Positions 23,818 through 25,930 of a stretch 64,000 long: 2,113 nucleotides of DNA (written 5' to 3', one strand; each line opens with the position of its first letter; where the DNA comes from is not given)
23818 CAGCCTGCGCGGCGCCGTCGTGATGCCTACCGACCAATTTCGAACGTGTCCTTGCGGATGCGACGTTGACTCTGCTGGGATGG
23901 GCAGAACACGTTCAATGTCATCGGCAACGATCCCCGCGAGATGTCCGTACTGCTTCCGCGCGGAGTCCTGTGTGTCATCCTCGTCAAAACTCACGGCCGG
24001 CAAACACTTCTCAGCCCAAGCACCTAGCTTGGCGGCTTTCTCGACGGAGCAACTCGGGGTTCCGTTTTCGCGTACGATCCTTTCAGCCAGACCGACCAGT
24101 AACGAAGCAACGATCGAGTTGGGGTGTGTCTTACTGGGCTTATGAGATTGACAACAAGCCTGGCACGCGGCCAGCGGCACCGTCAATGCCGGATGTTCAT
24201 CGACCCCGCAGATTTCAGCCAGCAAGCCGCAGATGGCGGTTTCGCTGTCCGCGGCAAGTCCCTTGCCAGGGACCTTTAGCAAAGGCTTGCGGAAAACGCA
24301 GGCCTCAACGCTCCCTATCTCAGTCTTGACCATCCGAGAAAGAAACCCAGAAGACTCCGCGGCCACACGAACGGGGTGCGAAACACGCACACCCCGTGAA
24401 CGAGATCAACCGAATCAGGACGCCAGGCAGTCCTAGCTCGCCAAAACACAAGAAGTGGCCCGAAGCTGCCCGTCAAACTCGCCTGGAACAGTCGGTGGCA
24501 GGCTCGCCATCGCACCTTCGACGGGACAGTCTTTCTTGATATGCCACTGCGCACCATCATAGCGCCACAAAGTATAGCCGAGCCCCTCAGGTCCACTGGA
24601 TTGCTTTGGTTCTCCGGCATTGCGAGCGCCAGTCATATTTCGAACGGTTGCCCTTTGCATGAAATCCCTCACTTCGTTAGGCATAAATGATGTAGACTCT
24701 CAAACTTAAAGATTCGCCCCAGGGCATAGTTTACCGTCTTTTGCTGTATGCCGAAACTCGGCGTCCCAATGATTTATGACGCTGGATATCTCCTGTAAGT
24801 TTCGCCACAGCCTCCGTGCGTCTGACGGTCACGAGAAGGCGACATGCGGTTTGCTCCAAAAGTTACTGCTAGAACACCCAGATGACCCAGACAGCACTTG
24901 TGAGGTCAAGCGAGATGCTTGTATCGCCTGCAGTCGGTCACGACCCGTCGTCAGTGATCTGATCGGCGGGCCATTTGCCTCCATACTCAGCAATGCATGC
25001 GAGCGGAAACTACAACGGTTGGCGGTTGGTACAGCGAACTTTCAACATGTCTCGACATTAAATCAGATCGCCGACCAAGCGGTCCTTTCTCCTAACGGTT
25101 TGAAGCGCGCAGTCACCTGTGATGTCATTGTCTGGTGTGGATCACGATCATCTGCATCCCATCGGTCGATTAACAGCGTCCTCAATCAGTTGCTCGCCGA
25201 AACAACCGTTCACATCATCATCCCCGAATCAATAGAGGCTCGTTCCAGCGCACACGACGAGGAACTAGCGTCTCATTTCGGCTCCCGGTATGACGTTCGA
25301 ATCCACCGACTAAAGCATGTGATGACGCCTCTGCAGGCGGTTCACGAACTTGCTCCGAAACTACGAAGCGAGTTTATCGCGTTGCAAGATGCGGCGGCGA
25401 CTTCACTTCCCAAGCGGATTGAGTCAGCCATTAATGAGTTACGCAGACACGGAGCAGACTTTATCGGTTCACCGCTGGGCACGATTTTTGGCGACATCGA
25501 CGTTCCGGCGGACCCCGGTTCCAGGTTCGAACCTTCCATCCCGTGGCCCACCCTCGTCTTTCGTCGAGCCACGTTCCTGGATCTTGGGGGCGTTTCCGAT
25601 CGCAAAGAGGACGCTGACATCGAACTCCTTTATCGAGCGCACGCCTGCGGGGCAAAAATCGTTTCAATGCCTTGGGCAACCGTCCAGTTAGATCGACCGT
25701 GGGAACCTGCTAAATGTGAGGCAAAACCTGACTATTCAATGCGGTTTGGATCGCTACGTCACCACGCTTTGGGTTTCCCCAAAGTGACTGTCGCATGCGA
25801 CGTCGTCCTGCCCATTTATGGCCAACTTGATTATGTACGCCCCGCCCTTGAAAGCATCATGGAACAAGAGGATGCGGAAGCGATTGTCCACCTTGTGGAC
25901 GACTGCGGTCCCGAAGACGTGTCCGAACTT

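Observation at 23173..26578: Two divergently transcribed glycosyltransferases share a private N-terminal 5-Cys domain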

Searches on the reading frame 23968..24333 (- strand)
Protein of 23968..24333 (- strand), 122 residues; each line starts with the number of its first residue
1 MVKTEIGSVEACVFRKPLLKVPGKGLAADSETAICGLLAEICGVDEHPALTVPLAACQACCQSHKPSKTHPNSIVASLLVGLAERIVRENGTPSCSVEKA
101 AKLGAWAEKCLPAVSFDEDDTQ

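Call 21: search_protein_families(library=pfam, max_evalue=1, proteins=[window:23968-24333:-])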
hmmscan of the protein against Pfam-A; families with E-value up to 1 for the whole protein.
window:23968-24333:- (122 aa): 1 family
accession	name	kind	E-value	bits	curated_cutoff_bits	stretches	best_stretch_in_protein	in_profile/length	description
PF01248.31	Ribosomal_L7Ae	-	0.087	13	22.1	1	78-114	49-81/95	Ribosomal protein L7Ae/L30e/S12e/Gadd45 family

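Call 33: search_solved_structures(query=A4, max_evalue=10)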
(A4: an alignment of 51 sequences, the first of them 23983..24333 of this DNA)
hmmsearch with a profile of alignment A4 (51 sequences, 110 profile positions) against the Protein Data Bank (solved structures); distinct sequences matched with E-value up to 10: 8.
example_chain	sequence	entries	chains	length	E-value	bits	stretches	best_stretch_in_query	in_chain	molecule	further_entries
6g8h_CCC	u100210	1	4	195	0.45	14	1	59-103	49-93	Transcriptional regulatory protein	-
3dxs_X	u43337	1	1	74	0.55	13.7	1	37-79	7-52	Copper-transporting ATPase RAN1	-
6g87_A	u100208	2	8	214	0.55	13.7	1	59-103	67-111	TetR/AcrR family transcriptional regulator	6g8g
2aj0_A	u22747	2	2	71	0.67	13.5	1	32-89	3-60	Probable cadmium-transporting ATPase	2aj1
1p6t_A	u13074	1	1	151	0.87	13.1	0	29-61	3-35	Potential copper-transporting ATPase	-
2rml_A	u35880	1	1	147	0.88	13.1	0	29-60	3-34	Copper-transporting P-type ATPase copA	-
6ttp_A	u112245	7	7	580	5.5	10.5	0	5-44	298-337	N6-adenosine-methyltransferase catalytic subunit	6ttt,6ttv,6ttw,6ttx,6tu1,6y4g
5tey_A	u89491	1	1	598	6.1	10.4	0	5-44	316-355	N6-adenosine-methyltransferase 70 kDa subunit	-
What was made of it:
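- On Known zinc-ribbon or zinc-finger families: N-terminal domain: PDB profile best E=0.45 (call 33).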

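Call 40: predict_structure(alignment_id=A4)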
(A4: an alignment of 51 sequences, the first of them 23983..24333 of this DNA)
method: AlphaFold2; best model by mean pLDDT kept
length: 117 residues; sequences in the alignment: 51
mean_pLDDT: 90.7   pTM: 0.82
mean pLDDT of the five models: 90.7, 90.3, 89.9, 88.5, 88.3
residues with pLDDT >= 90: 91; 70-90: 11; 50-70: 15; < 50: 0
segments of 3 or more residues with pLDDT < 50: none
pLDDT, mean of each block of 10 residues (from residue 1): 74 91 69 96 95 96 96 98 98 97 98 77
secondary structure, 60 per line:
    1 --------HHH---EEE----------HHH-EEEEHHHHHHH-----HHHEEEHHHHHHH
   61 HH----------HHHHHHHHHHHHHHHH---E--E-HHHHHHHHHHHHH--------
elements in order: E15-17 E32-35 H36-42 E51-53 H54-62 H73-88 H97-109
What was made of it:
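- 23968..24333 (-): Cys4 N-terminal domain (Ndom) of protein A, with invariant C12, R15, C35, C57 and C60. The start codon is the ATG at 24333. AF2 pLDDT 90.7 (call 40).
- Confident compact fold (pLDDT 90.7, pTM 0.82), with the CxxC at the start of a helix: call 40. No amphipathic or TM segment was seen in the domain's predicted secondary structure (call 40).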

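Call 44: search_protein_representatives(alignment_id=A4)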
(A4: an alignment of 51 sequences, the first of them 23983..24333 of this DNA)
Query: 51 sequences, 110 profile positions. Proteins with E-value up to 0.001 (for the whole library): 355; up to 1e-10: 267; up to 1e-30: 2. The best 150 are listed.
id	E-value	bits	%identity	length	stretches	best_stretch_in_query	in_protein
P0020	1.4e-33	131.5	-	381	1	1-108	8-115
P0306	4.4e-31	123.5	-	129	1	2-107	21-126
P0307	2.1e-30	121.3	-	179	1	2-106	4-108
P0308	4.3e-30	120.4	-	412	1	1-102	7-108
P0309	9.8e-30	119.2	-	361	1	2-99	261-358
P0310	2.1e-29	118.1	-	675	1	1-104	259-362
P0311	2.3e-29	118.0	-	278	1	2-105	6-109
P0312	5.8e-29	116.7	-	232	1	1-108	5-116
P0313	7.3e-29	116.4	-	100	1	3-96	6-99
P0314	1.3e-28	115.6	-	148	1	2-108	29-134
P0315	4.2e-28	113.9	-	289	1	2-105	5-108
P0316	5.2e-28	113.6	-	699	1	2-107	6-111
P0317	1.0e-27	112.7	-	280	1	1-105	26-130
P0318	1.1e-27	112.5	-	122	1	4-100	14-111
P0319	1.7e-27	112.0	-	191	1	1-98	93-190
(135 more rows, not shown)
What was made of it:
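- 267 clusters match at E<=1e-10 in an exhaustive HMM search (call 44).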

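Call 47: fold_search(model_id=the predicted structure, library=pdb)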
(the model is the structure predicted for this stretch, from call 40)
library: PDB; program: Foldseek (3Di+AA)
matches with E <= 10: 53; with E <= 0.001: 0
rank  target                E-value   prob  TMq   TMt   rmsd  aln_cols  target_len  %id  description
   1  4nrh_A                1.4e+00  0.44  0.37  0.16   8.2        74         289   16  CopN-Scc3 complex (released 2014-10-15)
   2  6gx7_H                2.9e+00  0.23  0.36  0.16   8.4        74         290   16  Tubulin-CopN-alphaRep complex (released 2019-04-24)
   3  3vja_B                3.9e+00  0.08  0.26  0.11   4.9        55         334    9  Crystal structure of the human squalene synthase (released 2012-04-11)
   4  3weh                  4.2e+00  0.08  0.26  0.11   4.9        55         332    9  Crystal structure of the human squalene synthase in complex with presqualene pyrophosphate (released 2014-02-12)
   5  3wcm_B                4.2e+00  0.06  0.25  0.11   5.8        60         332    8  The complex structure of HsSQS wtih ligand, ER119884 (released 2014-06-18)
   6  3wcm_C                4.2e+00  0.05  0.21  0.09   9.9        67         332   13  The complex structure of HsSQS wtih ligand, ER119884 (released 2014-06-18)
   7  3vj8                  4.7e+00  0.07  0.26  0.11   4.9        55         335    9  Crystal structure of the human squalene synthase (released 2012-04-11)
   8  3vjb_D                4.7e+00  0.04  0.21  0.09   9.7        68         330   12  Crystal structure of the human squalene synthase (released 2012-04-11)
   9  7wgh                  5.0e+00  0.13  0.32  0.12   4.5        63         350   13  Crystal structure of AflSQS from Aspergillus flavus in complex with FSPP (released 2022-11-09)
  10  6s7o_H                5.0e+00  0.07  0.16  0.17   5.3        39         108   18  Cryo-EM structure of human oligosaccharyltransferase complex OST-A (released 2019-12-18)
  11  9omy_B                5.3e+00  0.06  0.24  0.11   8.7        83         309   16  Cryo-EM structure of an octameric RAD51-XRCC3-RAD51C (RAD51-X3C) complex (released 2026-04-01)
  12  6bya_D                5.7e+00  0.07  0.29  0.29   8.5        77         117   18  Crystal structure of LdBPK_091320 with inhibitor bound (released 2018-01-17)
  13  3a8r_B                5.7e+00  0.02  0.16  0.13   9.7        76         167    9  The structure of the N-terminal regulatory domain of a plant NADPH oxidase (released 2009-10-27)
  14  9lv4_A                6.0e+00  0.18  0.26  0.35   2.0        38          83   18  Cryo-EM Structure of Human Tie2/minibinder tw1102_4 helices Complex (released 2026-02-18)
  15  5o74_A                6.4e+00  0.07  0.21  0.15   5.6        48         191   21  Crystal structure of human Rab1b covalently bound to the GEF domain of DrrA/SidM from Legionella pneumophila in the pr (released 2017-10-11)
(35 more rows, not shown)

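Call 48: search_protein_families(library=pfam, alignment_id=A6, max_evalue=0.001)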
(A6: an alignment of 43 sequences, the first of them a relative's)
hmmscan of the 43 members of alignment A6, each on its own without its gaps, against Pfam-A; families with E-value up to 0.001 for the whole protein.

A. member 1, P0310 (675 aa): 0 families

B. families by the number of members that match (of 43 scanned): 15 families
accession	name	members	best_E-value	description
PF00535.33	Glycos_transf_2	7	2.7e-45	Glycosyl transferase family 2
PF13692.12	Glyco_trans_1_4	7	7.9e-12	Glycosyl transferases group 1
PF00534.26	Glycos_transf_1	7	4.5e-11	Glycosyl transferases group 1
PF13641.12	Glyco_tranf_2_3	6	3.2e-18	Glycosyltransferase like family 2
PF13578.12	Methyltransf_24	3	2.1e-16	Methyltransferase domain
PF10111.15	Glyco_tranf_2_2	2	7.7e-05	Glycosyltransferase like family 2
PF01522.26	Polysacc_deac_1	1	1.8e-19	Polysaccharide deacetylase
PF08305.17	NPCBM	1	1.2e-12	NPCBM/NEW2 domain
PF13469.12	Sulfotransfer_3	1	7.7e-12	Sulfotransferase family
PF25342.1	GT_PLOD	1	9.9e-08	PLOD GT domain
PF00156.33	Pribosyltran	1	3.1e-07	Phosphoribosyl transferase domain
PF11735.13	CAP59_mtransfer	1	5.2e-07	Cryptococcal mannosyltransferase 1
PF20706.3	GT4-conflict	1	9.3e-05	Family 4 Glycosyltransferase in conflict systems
PF13704.12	Glyco_tranf_2_4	1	0.00074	Glycosyl transferase family 2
PF13524.12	Glyco_trans_1_2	1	0.00088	Glycosyl transferase-like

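Call 70: fold_search(model_id=the predicted structure, library=viral)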
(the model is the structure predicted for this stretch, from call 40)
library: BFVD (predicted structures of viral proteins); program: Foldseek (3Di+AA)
matches with E <= 10: 92; with E <= 0.001: 0
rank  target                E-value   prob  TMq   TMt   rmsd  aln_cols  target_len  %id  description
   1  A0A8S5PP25            1.2e+00  0.07  0.23  0.17   7.3        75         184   15  Uncharacterized protein [Podoviridae sp. ct8dV2]
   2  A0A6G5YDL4            1.6e+00  0.33  0.29  0.31   5.1        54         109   18  (no name in the UniProt tables at hand)
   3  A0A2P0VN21            1.6e+00  0.05  0.20  0.15  11.1       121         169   13  SWIB/MDM2 domain-containing protein [Tetraselmis virus 1]
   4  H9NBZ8                2.1e+00  0.08  0.20  0.13   5.7        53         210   21  (no name in the UniProt tables at hand)
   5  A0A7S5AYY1            2.5e+00  0.28  0.27  0.27   3.2        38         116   26  Uncharacterized protein [Pseudomonas phage Iggy]
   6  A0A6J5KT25            3.2e+00  0.13  0.22  0.34   3.3        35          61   23  Uncharacterized protein [uncultured Caudovirales phage]
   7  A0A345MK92            3.2e+00  0.04  0.19  0.14  14.5        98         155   11  Uncharacterized protein [Bacillus phage BSP38]
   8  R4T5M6                3.4e+00  0.44  0.32  0.78   2.3        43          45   30  (no name in the UniProt tables at hand)
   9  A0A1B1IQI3            3.4e+00  0.08  0.17  0.25   9.2        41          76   24  (no name in the UniProt tables at hand)
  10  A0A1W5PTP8            3.7e+00  0.30  0.26  0.08   2.1        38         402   16  (no name in the UniProt tables at hand)
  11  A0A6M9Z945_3          3.7e+00  0.02  0.22  0.04  13.8       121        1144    8  RNA-directed RNA polymerase (Fragment) [Riboviria sp.]
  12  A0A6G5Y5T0            3.9e+00  0.47  0.28  0.12   1.0        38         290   13  (no name in the UniProt tables at hand)
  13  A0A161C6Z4            3.9e+00  0.21  0.27  0.33   3.2        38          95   10  Uncharacterized protein [Urbanus proteus nucleopolyhedrovirus]
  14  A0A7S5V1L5            3.9e+00  0.09  0.33  0.23   7.0       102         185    9  (no name in the UniProt tables at hand)
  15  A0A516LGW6            4.1e+00  0.11  0.25  0.42   4.7        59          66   20  (no name in the UniProt tables at hand)
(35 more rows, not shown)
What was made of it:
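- On Known zinc-ribbon or zinc-finger families: N-terminal domain: Foldseek best E=1.4 against PDB and 1.2 against BFVD (calls 47, 70).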

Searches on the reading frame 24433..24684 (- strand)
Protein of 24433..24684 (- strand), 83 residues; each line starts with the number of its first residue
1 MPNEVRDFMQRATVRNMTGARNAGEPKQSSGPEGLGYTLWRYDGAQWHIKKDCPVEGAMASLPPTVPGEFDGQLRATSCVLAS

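Call 21: search_protein_families(library=pfam, max_evalue=1, proteins=[window:24433-24684:-])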
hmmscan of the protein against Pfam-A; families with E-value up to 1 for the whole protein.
window:24433-24684:- (83 aa): 0 families

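Call 23: find_homologous_proteins(query=A2, max_evalue=0.01)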
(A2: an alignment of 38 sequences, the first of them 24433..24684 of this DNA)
Query A2 (38 sequences) (83 aa, profile of the alignment): 69 proteins with E <= 0.01 among 337 candidates.
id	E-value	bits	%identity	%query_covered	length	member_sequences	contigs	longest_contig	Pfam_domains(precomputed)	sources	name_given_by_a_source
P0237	9.1e-18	81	67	90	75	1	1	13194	-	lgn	-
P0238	1.7e-16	77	75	90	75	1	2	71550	-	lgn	-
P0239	1.9e-16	77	100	81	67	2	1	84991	-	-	-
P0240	1.7e-15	74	76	90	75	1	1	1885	-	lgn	-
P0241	2.8e-13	67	28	64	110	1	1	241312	-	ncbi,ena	-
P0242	5.0e-13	66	33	58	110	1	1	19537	-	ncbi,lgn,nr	ncbi:MAG: hypothetical protein HY290_25560 [Planctomycetia bacterium]|nr:hypothetical protein [Planc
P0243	8.1e-13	66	32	53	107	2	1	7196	-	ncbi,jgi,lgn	-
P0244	9.5e-13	65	34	46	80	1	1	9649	-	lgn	-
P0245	3.7e-12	63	30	53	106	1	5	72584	-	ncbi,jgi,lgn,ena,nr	ncbi:MAG TPA: hypothetical protein VFF52_02665 [Isosphaeraceae bacterium]|nr:hypothetical protein [I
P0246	5.4e-12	63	35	48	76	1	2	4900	-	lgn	-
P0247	5.5e-12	63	36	57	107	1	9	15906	-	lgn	-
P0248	8.3e-12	62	33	69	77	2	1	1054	-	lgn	-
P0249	9.6e-12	62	31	47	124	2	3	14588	-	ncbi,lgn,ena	-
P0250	1.4e-11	62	38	47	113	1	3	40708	-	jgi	jgi:hypothetical protein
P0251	1.7e-11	61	31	47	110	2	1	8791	-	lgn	-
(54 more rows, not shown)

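Call 42: predict_structure(alignment_id=A5)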
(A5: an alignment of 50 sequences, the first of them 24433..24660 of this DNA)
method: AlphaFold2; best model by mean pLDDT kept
length: 75 residues; sequences in the alignment: 50
mean_pLDDT: 71.6   pTM: 0.52
mean pLDDT of the five models: 71.6, 70.8, 69.6, 68.3, 68.0
residues with pLDDT >= 90: 9; 70-90: 39; 50-70: 10; < 50: 17
segments of 3 or more residues with pLDDT < 50: 1-3, 7-20
pLDDT, mean of each block of 10 residues (from residue 1): 45 44 65 91 82 84 88 74
secondary structure, 60 per line:
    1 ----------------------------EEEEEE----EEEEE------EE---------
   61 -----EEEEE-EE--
elements in order: E29-34 E39-43 E66-70
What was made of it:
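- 24433..24660 (-): Small protein S (75 aa from the homologue-supported ATG; the ORF extends to 24684). The N-terminus is disordered and the ~45-aa C-terminal core is conserved: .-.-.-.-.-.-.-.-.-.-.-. ... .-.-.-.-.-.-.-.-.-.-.. AF2 core pLDDT 82-91 with three strands (call 42).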

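Call 49: fold_search(model_id=the predicted structure, library=pdb)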
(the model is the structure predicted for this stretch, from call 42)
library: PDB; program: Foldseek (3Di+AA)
matches with E <= 10: 20; with E <= 0.001: 0
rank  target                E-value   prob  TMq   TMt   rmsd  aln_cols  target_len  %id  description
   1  2pqs_A                2.4e+00  0.03  0.17  0.09   9.3        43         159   28  Crystal Structure of the Bovine Lactadherin C2 Domain (released 2007-08-07)
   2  9u4r_CA               3.3e+00  0.05  0.25  0.05  11.9        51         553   20  Structure of the intial complex in filament assembly at 3.23 angstroms resolution, conformation 2. (released 2026-03-25)
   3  3bn6                  3.6e+00  0.02  0.17  0.09   9.4        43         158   28  Crystal Structure of the C2 Domain of Bovine Lactadherin at 1.67 Angstrom Resolution (released 2007-12-25)
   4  3gs2_C                4.9e+00  0.02  0.19  0.14  10.1        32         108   22  Ring1B C-terminal domain/Cbx7 Cbox Complex (released 2010-08-25)
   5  4dmi_D                6.7e+00  0.02  0.19  0.10  14.2        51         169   12  Crystal Structure of a Pentameric Capsid Protein Isolated from Metagenomic Phage Sequences (CASP) (released 2012-08-29)
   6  5dmp                  6.7e+00  0.01  0.17  0.09   4.2        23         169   17  Structure of the Archaeal NHEJ Phosphoesterase from Methanocella paludicola. (released 2015-10-07)
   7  3n9b_A                7.1e+00  0.01  0.17  0.10   4.1        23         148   17  Crystal Structure of the P. aeruginosa LigD phosphoesterase domain (released 2010-08-11)
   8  3mic                  8.6e+00  0.04  0.27  0.09   8.0        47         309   23  Oxidized (Cu2+) peptidylglycine alpha-hydroxylating monooxygenase (PHM) with bound azide obtained by co-crystallization (released 2010-11-24)
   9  3pgv_B                8.6e+00  0.03  0.19  0.07   8.7        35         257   23  Crystal structure of a haloacid dehalogenase-like hydrolase (KPN_04322) from Klebsiella pneumoniae subsp. pneumoniae M (released 2010-12-15)
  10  5dn2_A                8.6e+00  0.01  0.17  0.10  10.7        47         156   11  Human NRP2 b1 domain in complex with the peptide corresponding to the C-terminus of VEGF-A (released 2016-07-20)
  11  7ulq_K                9.2e+00  0.02  0.23  0.25   7.0        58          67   17  Recombinant Hannalgesin (released 2023-05-03)
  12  3n9d                  9.2e+00  0.01  0.17  0.10   4.2        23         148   17  Monoclinic Structure of P. aeruginosa LigD phosphoesterase domain (released 2010-08-11)
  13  4e27_B                9.2e+00  0.01  0.19  0.11  14.1        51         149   12  Crystal Structure of a Pentameric Capsid Protein Isolated from Metagenomic Phage Sequences Solved by Iodide SAD Phasin (released 2013-03-27)
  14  4dmi_B                9.2e+00  0.01  0.19  0.10  14.2        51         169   12  Crystal Structure of a Pentameric Capsid Protein Isolated from Metagenomic Phage Sequences (CASP) (released 2012-08-29)
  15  7wdt                  9.2e+00  0.01  0.15  0.02   9.6        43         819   19  6-sulfo-beta-D-N-acetylglucosaminidase from Bifidobacterium bifidum in complex with GlcNAc-6S (released 2022-12-28)
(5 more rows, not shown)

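Call 57: search_protein_families(library=padloc, proteins=[window:24433-24684:-], max_evalue=0.01)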
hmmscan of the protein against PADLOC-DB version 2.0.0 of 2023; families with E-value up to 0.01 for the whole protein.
window:24433-24684:- (83 aa): 0 families

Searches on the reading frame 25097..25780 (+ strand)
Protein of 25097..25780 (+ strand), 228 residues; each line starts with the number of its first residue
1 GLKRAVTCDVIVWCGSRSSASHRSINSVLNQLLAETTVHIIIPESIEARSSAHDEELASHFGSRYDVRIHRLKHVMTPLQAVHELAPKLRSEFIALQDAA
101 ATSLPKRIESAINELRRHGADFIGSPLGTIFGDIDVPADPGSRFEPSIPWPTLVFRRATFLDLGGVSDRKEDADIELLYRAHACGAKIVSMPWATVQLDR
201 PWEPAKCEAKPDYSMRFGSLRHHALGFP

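Call 21: search_protein_families(library=pfam, max_evalue=1, proteins=[window:25097-25780:+])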
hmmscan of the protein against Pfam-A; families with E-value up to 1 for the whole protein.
window:25097-25780:+ (228 aa): 1 family
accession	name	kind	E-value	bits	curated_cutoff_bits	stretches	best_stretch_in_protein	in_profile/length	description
PF00535.33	Glycos_transf_2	-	0.0013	19.2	23.3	1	22-133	14-121/168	Glycosyl transferase family 2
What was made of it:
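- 25103..25780 (+): B module 1: a degenerate GT2-like module. QDAAAT replaces the DxD, and HIIIPES replaces HLVDD. Pfam GT2 only E=1.3e-3 at 19.2 bits, below the 23.3 cutoff (call 21).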
